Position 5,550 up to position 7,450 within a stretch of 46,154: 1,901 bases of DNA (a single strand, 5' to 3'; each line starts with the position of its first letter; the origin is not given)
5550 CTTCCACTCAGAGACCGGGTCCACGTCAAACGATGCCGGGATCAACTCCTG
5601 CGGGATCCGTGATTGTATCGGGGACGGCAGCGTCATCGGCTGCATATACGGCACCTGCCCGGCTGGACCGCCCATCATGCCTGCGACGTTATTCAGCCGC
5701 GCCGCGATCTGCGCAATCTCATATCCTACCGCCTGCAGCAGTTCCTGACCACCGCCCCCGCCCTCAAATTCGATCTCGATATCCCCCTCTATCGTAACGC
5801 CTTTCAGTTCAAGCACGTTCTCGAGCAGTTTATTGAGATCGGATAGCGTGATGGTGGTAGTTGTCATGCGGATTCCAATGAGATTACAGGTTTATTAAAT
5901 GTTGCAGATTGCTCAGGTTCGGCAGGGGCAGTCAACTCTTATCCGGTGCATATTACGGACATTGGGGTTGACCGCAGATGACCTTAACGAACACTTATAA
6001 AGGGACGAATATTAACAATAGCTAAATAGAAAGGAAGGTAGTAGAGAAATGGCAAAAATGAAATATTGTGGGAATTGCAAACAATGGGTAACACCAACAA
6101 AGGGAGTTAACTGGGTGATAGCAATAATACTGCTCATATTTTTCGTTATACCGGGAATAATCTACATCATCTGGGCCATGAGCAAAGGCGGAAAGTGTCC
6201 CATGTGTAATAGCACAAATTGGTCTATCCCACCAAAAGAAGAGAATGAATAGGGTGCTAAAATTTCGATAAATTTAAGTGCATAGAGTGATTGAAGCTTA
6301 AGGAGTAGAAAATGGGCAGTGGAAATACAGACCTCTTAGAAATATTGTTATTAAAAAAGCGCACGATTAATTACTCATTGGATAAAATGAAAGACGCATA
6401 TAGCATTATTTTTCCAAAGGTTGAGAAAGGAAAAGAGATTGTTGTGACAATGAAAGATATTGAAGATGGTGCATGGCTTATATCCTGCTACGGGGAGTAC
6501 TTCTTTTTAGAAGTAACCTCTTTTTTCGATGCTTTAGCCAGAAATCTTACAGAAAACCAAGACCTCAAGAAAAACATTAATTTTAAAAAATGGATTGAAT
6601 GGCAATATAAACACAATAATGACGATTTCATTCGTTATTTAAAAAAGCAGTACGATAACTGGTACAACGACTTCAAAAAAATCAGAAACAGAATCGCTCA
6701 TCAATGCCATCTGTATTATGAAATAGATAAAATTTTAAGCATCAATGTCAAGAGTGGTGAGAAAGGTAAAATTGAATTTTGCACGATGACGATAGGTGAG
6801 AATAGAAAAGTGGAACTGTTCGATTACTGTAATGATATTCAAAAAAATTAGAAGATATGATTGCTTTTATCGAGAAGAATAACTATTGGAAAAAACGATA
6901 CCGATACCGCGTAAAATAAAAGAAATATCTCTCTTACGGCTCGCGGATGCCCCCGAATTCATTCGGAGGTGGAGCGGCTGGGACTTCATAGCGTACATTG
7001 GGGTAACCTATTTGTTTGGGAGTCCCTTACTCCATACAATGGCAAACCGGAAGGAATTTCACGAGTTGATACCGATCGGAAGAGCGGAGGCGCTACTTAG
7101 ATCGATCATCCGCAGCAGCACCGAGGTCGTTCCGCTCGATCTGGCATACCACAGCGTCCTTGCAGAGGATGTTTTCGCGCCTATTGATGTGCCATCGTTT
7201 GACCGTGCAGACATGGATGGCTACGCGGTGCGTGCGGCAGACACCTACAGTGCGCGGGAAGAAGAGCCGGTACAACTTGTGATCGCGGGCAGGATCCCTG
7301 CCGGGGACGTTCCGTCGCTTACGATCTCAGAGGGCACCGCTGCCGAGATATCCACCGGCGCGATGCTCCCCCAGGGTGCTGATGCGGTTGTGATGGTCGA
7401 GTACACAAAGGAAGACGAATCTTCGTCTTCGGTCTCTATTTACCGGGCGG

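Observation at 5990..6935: AT-rich two-gene islet: LITAF-like zinc-ribbon membrane protein plus HEPN-motif protein (candidate toxin/defence module)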

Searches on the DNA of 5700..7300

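Call 46: search_rna_families(source=window, start=5700, end=7300, threshold=evalue, max_evalue=5)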
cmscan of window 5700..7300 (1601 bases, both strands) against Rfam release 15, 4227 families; matches with E-value up to 5: 2.
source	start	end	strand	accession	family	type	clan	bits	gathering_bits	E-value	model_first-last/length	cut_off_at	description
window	6854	6896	+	RF01362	CRISPR-DR49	Gene; CRISPR;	-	19.5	41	3.4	1-47/47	no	CRISPR RNA direct repeat element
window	6817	6973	-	RF02951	DABA-DC-AT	Cis-reg;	-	17.5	56.1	0.32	1-149/149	no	DABA-DC-AT RNA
